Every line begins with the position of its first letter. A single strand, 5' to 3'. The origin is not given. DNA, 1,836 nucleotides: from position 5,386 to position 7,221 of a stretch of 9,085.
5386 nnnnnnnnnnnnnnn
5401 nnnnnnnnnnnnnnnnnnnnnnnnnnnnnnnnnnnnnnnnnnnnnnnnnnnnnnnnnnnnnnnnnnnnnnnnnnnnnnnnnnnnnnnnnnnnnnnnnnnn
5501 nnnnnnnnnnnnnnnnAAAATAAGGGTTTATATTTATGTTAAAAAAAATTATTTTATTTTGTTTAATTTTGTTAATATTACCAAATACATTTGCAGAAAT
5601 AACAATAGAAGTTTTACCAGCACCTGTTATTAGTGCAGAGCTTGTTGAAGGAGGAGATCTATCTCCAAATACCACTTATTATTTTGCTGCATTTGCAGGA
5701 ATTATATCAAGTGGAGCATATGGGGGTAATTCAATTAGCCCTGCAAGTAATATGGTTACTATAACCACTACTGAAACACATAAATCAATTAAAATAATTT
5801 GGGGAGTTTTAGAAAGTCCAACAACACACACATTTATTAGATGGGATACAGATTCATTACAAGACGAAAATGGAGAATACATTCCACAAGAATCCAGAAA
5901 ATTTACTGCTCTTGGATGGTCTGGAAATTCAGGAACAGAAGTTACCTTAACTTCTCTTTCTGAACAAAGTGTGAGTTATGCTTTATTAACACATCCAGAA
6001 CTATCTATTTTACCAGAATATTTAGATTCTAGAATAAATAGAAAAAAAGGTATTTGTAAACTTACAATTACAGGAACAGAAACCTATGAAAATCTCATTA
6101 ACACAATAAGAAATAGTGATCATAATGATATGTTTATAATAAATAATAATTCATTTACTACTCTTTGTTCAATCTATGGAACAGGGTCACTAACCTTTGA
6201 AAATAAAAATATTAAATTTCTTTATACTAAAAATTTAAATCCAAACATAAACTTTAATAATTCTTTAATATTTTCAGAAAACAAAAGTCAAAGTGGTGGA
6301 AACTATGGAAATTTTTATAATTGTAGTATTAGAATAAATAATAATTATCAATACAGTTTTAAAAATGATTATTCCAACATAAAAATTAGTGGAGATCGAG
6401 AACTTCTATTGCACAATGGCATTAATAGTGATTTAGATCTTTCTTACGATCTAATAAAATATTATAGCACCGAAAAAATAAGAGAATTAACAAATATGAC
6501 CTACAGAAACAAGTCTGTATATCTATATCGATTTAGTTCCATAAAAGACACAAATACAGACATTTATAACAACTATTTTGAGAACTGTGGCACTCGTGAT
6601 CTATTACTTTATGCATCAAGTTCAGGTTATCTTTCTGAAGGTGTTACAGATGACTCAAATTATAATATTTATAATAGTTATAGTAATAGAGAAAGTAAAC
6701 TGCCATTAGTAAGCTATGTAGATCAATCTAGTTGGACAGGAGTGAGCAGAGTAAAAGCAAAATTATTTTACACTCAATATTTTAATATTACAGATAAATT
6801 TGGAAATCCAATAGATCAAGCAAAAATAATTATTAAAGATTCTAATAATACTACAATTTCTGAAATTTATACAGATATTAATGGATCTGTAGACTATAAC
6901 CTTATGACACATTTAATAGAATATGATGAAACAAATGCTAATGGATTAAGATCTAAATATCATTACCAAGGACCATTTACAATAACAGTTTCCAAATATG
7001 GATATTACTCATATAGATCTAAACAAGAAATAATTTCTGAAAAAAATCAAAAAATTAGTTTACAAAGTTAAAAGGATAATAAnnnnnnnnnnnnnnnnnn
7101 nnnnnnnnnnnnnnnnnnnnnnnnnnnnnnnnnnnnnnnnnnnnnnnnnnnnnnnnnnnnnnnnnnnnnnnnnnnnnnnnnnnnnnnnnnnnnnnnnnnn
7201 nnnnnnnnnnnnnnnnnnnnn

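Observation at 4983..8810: A LamG domain appears split in two by about 3.1 kb holding two signal-peptide-bearing paralogous modules (gene-in-gene insertion or recombination mosaic)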

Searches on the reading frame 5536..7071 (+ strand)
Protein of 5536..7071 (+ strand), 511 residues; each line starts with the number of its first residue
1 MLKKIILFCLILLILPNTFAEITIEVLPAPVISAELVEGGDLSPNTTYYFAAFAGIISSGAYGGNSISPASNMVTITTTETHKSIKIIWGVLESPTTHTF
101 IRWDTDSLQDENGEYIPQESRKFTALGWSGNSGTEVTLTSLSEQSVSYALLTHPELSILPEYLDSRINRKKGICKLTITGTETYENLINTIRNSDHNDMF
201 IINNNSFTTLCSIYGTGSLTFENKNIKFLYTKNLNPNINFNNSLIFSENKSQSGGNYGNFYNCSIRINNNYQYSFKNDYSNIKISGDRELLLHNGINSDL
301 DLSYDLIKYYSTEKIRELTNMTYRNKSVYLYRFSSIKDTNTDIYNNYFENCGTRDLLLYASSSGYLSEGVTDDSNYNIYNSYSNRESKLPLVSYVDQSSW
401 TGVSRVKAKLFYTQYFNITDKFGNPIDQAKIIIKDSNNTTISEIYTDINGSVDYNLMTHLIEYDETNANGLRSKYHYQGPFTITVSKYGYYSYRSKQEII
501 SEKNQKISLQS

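Call 6: search_protein_families(library=pfam, proteins=[window:5536-7068:+], max_evalue=1)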
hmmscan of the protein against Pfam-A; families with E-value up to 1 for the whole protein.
window:5536-7068:+ (511 aa): 4 families
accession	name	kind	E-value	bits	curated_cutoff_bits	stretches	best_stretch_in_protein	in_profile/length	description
PF13620.12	CarboxypepD_reg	-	0.003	18.3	32.3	1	418-451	6-39/82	Carboxypeptidase regulatory-like domain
PF02369.22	Big_1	-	0.019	15.5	34.9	1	417-456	24-66/93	Bacterial Ig-like domain (group 1)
PF16656.11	Pur_ac_phosph_N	-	0.12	13.4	30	0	74-143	4-70/93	Purple acid Phosphatase, N-terminal domain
PF13715.12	CarbopepD_reg_2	-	0.12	12.8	32.2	0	477-508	42-73/88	CarboxypepD_reg-like domain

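Call 7: find_encoding_contigs(protein=window:5536-7071:+, flank=10000, max_places=6)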
Protein window:5536-7071:+ (511 aa): no gene with exactly this product is on record in the collection.

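Call 25: find_homologous_proteins(query=window:5536-7068:+, max_evalue=0.001)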
Query window:5536-7068:+ (511 aa): 12 proteins with E <= 0.001 among 8000 candidates.
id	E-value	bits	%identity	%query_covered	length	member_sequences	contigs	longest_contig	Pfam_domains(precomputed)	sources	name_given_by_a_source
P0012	0.0e+0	1127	100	100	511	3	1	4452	-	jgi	jgi:hypothetical protein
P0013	3.3e-241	820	74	100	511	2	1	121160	-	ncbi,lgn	-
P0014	1.7e-228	778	71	97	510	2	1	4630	-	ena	-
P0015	1.7e-217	741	68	100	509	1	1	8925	-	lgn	-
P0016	1.2e-201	689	66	100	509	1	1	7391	-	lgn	-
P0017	3.0e-198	678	65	100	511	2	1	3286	-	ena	-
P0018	7.6e-93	330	41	100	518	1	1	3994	-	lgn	-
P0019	2.6e-80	289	39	96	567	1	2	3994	-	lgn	-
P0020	1.5e-76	277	36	97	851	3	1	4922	PF13385.14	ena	-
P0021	3.6e-75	272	37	97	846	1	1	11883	PF13385.14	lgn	-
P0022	5.9e-68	248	36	100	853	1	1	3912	-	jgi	jgi:hypothetical protein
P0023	1.0e-20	92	37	41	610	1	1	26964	-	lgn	-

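Call 26: find_encoding_contigs(protein=P0018, flank=10000, max_places=3)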
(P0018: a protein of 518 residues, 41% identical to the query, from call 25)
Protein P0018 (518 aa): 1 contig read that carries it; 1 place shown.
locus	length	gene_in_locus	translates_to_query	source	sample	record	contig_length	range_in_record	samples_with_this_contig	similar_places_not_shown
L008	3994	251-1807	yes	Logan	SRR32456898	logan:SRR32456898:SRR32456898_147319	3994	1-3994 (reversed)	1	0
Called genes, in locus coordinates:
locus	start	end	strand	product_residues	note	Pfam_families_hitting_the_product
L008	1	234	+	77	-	?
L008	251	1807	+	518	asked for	-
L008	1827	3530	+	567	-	-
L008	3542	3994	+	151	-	?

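Call 27: find_encoding_contigs(protein=P0023, flank=10000, max_places=3)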
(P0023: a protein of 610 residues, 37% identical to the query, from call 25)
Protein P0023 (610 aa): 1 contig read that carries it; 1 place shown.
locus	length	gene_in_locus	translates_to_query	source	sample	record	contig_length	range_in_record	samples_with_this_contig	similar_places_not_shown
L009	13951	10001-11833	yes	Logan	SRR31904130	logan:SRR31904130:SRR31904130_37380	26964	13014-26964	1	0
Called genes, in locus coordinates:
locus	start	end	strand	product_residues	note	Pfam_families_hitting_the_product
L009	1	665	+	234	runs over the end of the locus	-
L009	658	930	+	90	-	-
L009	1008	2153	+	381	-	PF00574:CLP_protease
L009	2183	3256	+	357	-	-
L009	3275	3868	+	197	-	-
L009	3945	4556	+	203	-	-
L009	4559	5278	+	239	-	-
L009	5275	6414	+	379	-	-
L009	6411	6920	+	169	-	PF20459:DUF6712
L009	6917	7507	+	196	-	-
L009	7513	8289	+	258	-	-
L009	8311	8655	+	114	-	-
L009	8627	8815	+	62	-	-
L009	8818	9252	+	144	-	PF01510:Amidase_2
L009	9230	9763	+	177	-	-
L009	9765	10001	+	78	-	-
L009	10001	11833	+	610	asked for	-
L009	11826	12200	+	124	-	-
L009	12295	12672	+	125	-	-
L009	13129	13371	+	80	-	-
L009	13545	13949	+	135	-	?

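Call 28: find_encoding_contigs(protein=P0021, flank=10000, max_places=3)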
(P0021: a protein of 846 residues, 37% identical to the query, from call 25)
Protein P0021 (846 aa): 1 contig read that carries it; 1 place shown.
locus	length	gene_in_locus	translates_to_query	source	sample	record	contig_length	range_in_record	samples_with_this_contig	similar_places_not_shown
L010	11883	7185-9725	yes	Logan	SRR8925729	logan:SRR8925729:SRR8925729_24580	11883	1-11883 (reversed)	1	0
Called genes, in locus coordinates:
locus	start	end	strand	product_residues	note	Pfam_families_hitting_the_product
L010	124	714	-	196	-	PF13302:Acetyltransf_3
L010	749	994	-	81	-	PF14358:DUF4405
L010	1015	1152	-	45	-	-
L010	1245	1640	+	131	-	-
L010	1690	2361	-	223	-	-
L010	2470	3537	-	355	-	PF04607:RelA_SpoT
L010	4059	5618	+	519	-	PF10102:DUF2341 (faint), PF13385:Laminin_G_3 (weak)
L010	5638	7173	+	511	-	-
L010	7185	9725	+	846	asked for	PF13385:Laminin_G_3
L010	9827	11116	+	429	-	PF13173:AAA_14, PF13635:DUF4143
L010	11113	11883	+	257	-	?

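Call 31: search_protein_families(library=pfam, proteins=[P0019], max_evalue=10)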
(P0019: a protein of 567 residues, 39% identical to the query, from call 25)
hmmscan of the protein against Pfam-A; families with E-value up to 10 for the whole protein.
P0019 (567 aa): 4 families
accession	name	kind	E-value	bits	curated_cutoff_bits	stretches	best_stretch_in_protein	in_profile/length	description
PF08308.17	PEGA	-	0.00056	20.2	20.8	1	478-505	38-65/71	PEGA domain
PF13715.12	CarbopepD_reg_2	-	0.13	12.7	32.2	1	473-509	42-80/88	CarboxypepD_reg-like domain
PF12985.13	DUF3869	-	0.8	10.4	24.5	0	477-499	51-72/85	Domain of unknown function (DUF3869)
PF17802.7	SpaA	-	1.3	9.7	23.1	1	419-487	12-82/91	Prealbumin-like fold domain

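Call 36: search_protein_families(library=phrogs, proteins=[window:5536-7068:+, P0023, P0018], max_evalue=0.01)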
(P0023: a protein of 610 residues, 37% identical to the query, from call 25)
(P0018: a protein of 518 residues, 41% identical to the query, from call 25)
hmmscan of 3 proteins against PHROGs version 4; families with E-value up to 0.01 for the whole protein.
window:5536-7068:+ (511 aa): 0 families

P0023 (610 aa): 0 families

P0018 (518 aa): 0 families

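Call 46: search_protein_families(library=phrogs, proteins=[L009:1008-2150:+, L009:2183-3253:+, L009:3275-3865:+, L009:3945-4553:+, L009:4559-5275:+, L009:5275-6411:+, L009:6411-6917:+, L009:6917-7504:+, L009:7513-8286:+, L009:8818-9249:+], max_evalue=0.001)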
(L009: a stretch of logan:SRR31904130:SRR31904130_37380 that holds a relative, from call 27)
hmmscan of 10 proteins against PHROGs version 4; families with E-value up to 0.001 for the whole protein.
L009:1008-2150:+ (381 aa): 9 families
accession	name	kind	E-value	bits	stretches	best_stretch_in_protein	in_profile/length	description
phrog_94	-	head and packaging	6.3e-27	96.3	1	1-321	80-394/622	head maturation protease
phrog_33547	-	unknown function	4.5e-25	89.4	1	41-330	26-291/357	-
phrog_2976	-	head and packaging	7.9e-17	63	1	17-308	27-307/394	head maturation protease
phrog_20705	-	head and packaging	7.6e-15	55.2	1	39-327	204-478/690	virion structural protein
phrog_133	-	head and packaging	2.3e-13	50.6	1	47-331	50-273/668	head maturation protease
phrog_1684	-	head and packaging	7.9e-12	46.2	1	29-213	57-217/284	head maturation protease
phrog_3348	-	unknown function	5.1e-11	43.5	1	43-187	65-201/386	-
phrog_53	-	head and packaging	5.4e-09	36.7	1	5-94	80-168/583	head maturation protease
phrog_1827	-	other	9.5e-05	22.8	1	32-110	39-117/202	ATP-dependent protease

L009:2183-3253:+ (357 aa): 1 family
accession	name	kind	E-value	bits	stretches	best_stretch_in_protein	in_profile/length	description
phrog_38780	-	unknown function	5.2e-38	132.2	1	6-355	5-358/360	-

L009:3275-3865:+ (197 aa): 1 family
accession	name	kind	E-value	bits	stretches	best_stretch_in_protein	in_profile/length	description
phrog_21217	-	unknown function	4.8e-16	60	1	14-196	12-185/189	-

L009:3945-4553:+ (203 aa): 1 family
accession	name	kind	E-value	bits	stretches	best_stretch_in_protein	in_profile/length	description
phrog_37138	-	unknown function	0.00062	20.9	0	17-118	17-118/159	-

L009:4559-5275:+ (239 aa): 0 families

L009:5275-6411:+ (379 aa): 1 family
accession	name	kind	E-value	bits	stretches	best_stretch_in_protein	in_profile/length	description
phrog_11226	-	head and packaging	3.6e-76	257.7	1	3-375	5-387/388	portal protein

L009:6411-6917:+ (169 aa): 1 family
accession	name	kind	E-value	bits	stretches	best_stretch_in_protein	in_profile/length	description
phrog_24616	-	unknown function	4e-17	63.7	1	1-169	1-185/185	-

L009:6917-7504:+ (196 aa): 1 family
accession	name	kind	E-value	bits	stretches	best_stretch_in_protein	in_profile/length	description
phrog_21217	-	unknown function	7e-06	26.9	1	12-152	16-158/189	-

L009:7513-8286:+ (258 aa): 5 families
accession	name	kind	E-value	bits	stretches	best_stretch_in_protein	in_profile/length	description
phrog_677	-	tail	1.2e-09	39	1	5-110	4-108/412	baseplate wedge tail fiber protein connector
phrog_18794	-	unknown function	6.4e-06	26.6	1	4-38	3-37/427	-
phrog_8859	-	unknown function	3.2e-05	24.1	1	7-42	6-41/400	-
phrog_6942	-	tail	5.2e-05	23.1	1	5-35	4-34/708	tail fiber protein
phrog_958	-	tail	0.00033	20.1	1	4-50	2-48/606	baseplate wedge subunit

L009:8818-9249:+ (144 aa): 8 families
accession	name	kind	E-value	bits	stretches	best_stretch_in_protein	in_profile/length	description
phrog_822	-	lysis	2.2e-59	201.8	1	1-139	21-160/215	amidase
phrog_1493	-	lysis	5.8e-24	86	1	2-130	32-157/394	endolysin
phrog_35436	-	lysis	1.9e-14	54.6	1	16-129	29-139/266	amidase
phrog_1794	-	lysis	4.3e-10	40.5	1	3-126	55-181/336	amidase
phrog_9611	-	lysis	2.9e-06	28.1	1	2-138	21-162/246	endolysin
phrog_833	-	lysis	7.2e-06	26.9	1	3-130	29-154/294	endolysin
phrog_7698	-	lysis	0.0001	23.2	1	3-125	23-139/316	endolysin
phrog_21433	-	lysis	0.00021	22.3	1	3-105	6-106/174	endolysin; inhibits RNA polymerase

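Call 48: search_protein_representatives(alignment_id=A3)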
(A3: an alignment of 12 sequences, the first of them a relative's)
Query: 12 sequences, 567 profile positions. Proteins with E-value up to 0.001 (for the whole library): 1144; up to 1e-10: 266; up to 1e-30: 35. The best 150 are listed.
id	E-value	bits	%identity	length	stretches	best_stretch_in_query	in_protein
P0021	2.3e-252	855.3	-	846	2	1-566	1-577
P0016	9.7e-241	817.0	-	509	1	1-513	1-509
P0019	2.6e-223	759.4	-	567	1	1-567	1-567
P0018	6.0e-210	715.3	-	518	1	1-513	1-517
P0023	1.5e-168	578.6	-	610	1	21-565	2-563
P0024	3.5e-95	336.4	-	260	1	188-448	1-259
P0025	2.1e-78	281.0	-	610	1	28-544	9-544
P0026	1.4e-77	278.3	-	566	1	21-523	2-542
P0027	2.4e-75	270.9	-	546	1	21-509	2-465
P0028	8.5e-69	249.3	-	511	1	22-548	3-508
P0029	1.3e-57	212.4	-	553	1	21-519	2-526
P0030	2.5e-56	208.1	-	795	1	22-523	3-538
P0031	2.5e-49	185.0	-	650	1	27-565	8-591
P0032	4.9e-47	177.4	-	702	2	171-516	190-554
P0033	8.4e-46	173.4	-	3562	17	419-459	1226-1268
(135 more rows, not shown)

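Call 50: search_dna_similar(query=P0023, collection=phages, mode=protein, max_evalue=0.001, max_rows=20)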
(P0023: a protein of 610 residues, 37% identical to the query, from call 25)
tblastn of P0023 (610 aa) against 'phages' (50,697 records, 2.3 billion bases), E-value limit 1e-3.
No match.

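Call 52: find_related_loci(query=A3, collection=genome_contigs, flank=8000)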
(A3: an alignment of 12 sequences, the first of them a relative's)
Query A3 (511 aa) in genome_contigs; peptide patterns used: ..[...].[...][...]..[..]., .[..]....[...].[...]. (x = any residue, [..] = any of these).
18 stretches matched a pattern; 2 encode a relative of the query (tblastn E <= 1e-3); 2 distinct loci.
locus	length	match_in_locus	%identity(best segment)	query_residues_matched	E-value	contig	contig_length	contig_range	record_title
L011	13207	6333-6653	26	418-509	2e-5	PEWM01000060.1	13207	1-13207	MAG: Deltaproteobacteria bacterium CG07_land_8_20_14_0_80_60_11 CG07_land_8_20_14_0.80_scaffold_2744_c, whole genome sho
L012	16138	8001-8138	43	37-89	1e-4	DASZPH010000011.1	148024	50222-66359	MAG TPA_asm: Pirellulales bacterium isolate SMAG_U5966 k141_89739, whole genome shotgun sequence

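Call 53: find_related_loci(query=A3, collection=viral_contigs, flank=8000)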
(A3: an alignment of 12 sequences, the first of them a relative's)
Query A3 (511 aa) in viral_contigs; peptide patterns used: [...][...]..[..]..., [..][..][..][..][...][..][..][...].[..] (x = any residue, [..] = any of these).
212 stretches matched a pattern, but none encodes a relative of the query by tblastn (E <= 1e-3).

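Call 55: predict_structure(alignment_id=A3)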
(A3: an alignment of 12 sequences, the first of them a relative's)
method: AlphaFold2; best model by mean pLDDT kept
length: 511 residues; sequences in the alignment: 12
mean_pLDDT: 86.7   pTM: 0.75
mean pLDDT of the five models: 86.7, 85.3, 82.6, 82.0, 81.2
residues with pLDDT >= 90: 280; 70-90: 183; 50-70: 40; < 50: 8
segments of 3 or more residues with pLDDT < 50: 15-18
pLDDT, mean of each block of 10 residues (from residue 1): 75 51 90 95 97 76 75 96 95 83 96 91 84 91 80 88 87 92 93 93 91 93 93 91 89 79 88 79 86 68 84 76 89 66 92 85 64 87 91 85 86 97 96 93 96 95 80 91 96 93 94 79
secondary structure, 60 per line:
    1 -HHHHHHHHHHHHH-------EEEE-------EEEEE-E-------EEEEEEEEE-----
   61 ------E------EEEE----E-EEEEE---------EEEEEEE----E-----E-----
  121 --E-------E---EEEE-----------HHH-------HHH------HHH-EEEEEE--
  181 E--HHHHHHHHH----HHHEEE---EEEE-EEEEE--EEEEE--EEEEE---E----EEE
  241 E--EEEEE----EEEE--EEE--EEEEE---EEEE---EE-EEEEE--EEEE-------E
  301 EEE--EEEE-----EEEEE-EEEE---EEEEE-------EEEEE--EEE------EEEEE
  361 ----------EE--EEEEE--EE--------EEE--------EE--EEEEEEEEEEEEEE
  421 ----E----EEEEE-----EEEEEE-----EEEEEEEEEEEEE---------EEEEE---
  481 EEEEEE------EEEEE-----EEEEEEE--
elements in order: H2-14 E22-25 E33-37 E47-55 E74-77 E84-88 E98-104 E135-138 E173-178 H184-192 E200-202 E206-209 E211-215 E218-222 E225-229 E238-241 E244-248 E253-256 E259-261 E264-268 E272-275 E282-286 E289-292 E300-303 E306-309 E315-319 E321-324 E328-332 E340-344 E347-349 E356-360 E375-379 E392-394 E407-420 E430-434 E440-445 E451-463 E473-477 E481-486 E493-497 E503-509

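Call 59: fold_search(model_id=the predicted structure, library=pdb)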
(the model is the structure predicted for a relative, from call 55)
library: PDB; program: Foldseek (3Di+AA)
matches with E <= 10: 678; with E <= 0.001: 0
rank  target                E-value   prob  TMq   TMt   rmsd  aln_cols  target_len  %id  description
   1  8qox_B                1.6e-03  1.00  0.15  0.17   6.0       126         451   14  Two-component assembly of SlaA and SlaB S-layer proteins of Sulfolobus acidocaldarius (released 2024-02-21)
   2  9h68_B                3.7e-03  1.00  0.14  0.17   6.7       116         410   13  Crystal Structure of the spore gernation lytic transglycosylase SleC from Clostridioides difficile in its zymogenic fo (released 2025-02-12)
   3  9hfj                  4.0e-03  1.00  0.13  0.75   2.6       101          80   18  Crystal structure of the NTE domain of SusCdex (BT3090) dextran transporter (released 2025-11-26)
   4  4v4c_B                4.9e-03  1.00  0.14  0.25   7.8       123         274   14  Crystal Structure of Pyrogallol-Phloroglucinol Transhydroxylase from Pelobacter acidigallici (released 2014-07-09)
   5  8bdw_A                6.1e-03  1.00  0.14  0.63   4.9       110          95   12  Crystal structure of CnaB2 domain from Lactobacillus plantarum (released 2023-02-22)
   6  9h68_C                6.4e-03  1.00  0.14  0.18   6.5       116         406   13  Crystal Structure of the spore gernation lytic transglycosylase SleC from Clostridioides difficile in its zymogenic fo (released 2025-02-12)
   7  8bdw_H                9.8e-03  1.00  0.13  0.62   4.9       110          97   12  Crystal structure of CnaB2 domain from Lactobacillus plantarum (released 2023-02-22)
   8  1qmu_A                1.0e-02  1.00  0.13  0.18   3.9       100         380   18  Duck carboxypeptidase D domain II (released 2000-10-13)
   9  2xsv                  1.1e-02  0.99  0.12  0.18  14.9       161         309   15  Crystal structure of L69A mutant Acinetobacter radioresistens catechol 1,2 dioxygenase (released 2010-10-13)
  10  3e8v                  1.2e-02  1.00  0.10  0.55  11.5       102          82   15  Crystal structure of a possible transglutaminase-family protein proteolytic fragment from Bacteroides fragilis (released 2008-09-02)
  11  2xsu                  1.6e-02  0.99  0.12  0.18  13.4       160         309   16  Crystal structure of the A72G mutant of Acinetobacter radioresistens catechol 1,2 dioxygenase (released 2010-10-13)
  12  2xsr                  1.6e-02  0.99  0.12  0.19  13.3       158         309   15  Crystal structure of wild type Acinetobacter radioresistens catechol 1,2 dioxygenase (released 2010-12-08)
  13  6fwv_A                1.7e-02  1.00  0.15  0.14   6.3       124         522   10  The Bacillus anthracis TIE protein (released 2018-08-08)
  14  2x5p                  1.7e-02  0.99  0.11  0.42  16.8       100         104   15  Crystal structure of the Streptococcus pyogenes fibronectin binding protein Fbab-B (released 2010-09-01)
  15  5aq0_B                1.9e-02  1.00  0.13  0.73   2.8       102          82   17  The structure of the Transthyretin-like domain of the first catalytic domain of the HUMAN Carboxypeptidase D (released 2016-09-28)
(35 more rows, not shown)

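Call 60: fold_search(model_id=the predicted structure, library=viral)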
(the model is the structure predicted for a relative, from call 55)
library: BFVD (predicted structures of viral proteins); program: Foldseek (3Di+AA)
matches with E <= 10: 654; with E <= 0.001: 17
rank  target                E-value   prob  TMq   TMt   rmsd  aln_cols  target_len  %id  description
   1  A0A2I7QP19            8.4e-11  1.00  0.42  0.20  16.5       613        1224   12  (no name in the UniProt tables at hand)
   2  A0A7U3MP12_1          1.7e-09  1.00  0.43  0.25  17.1       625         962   11  (no name in the UniProt tables at hand)
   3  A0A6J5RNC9            4.2e-08  1.00  0.26  0.14  17.8       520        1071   10  Uncharacterized protein [uncultured Caudovirales phage]
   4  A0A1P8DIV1            5.6e-08  1.00  0.35  0.35  14.7       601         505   10  (no name in the UniProt tables at hand)
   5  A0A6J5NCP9            2.3e-07  1.00  0.27  0.18  16.9       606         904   10  Uncharacterized protein [uncultured Caudovirales phage]
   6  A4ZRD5                1.4e-06  1.00  0.29  0.25  12.2       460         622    8  Structural protein [Synechococcus phage Syn5]
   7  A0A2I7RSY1            2.8e-05  1.00  0.28  0.21  11.0       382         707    9  (no name in the UniProt tables at hand)
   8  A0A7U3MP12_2          3.4e-05  1.00  0.28  0.16  10.0       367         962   11  (no name in the UniProt tables at hand)
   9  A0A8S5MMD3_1          2.1e-04  1.00  0.09  0.05  27.4       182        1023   12  Baseplate J like protein [Siphoviridae sp. ctxc31]
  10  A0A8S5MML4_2          2.5e-04  1.00  0.08  0.06  25.2       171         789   15  Cell wall surface anchor family domain protein [Siphoviridae sp. ctxc31]
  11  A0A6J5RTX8            4.0e-04  1.00  0.12  0.25  15.6       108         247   10  Uncharacterized protein [uncultured Caudovirales phage]
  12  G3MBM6                4.6e-04  1.00  0.15  0.20   7.2       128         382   18  Gp160 [Bacillus phage G]
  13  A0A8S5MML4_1          4.8e-04  0.99  0.08  0.06  27.6       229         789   16  Cell wall surface anchor family domain protein [Siphoviridae sp. ctxc31]
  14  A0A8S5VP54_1          6.7e-04  1.00  0.09  0.04  25.8       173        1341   14  (no name in the UniProt tables at hand)
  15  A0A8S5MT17            7.0e-04  1.00  0.14  0.68   4.3       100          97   19  Carboxypeptidase regulatory-like domain protein [Siphoviridae sp. ct8Ri8]
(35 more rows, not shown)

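Call 61: find_related_loci(query=A3, collection=metagenome_contigs, flank=6000)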
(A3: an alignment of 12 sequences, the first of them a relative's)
Query A3 (511 aa) in metagenome_contigs; peptide patterns used: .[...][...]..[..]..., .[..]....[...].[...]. (x = any residue, [..] = any of these).
600 stretches matched a pattern, but none encodes a relative of the query by tblastn (E <= 1e-3).
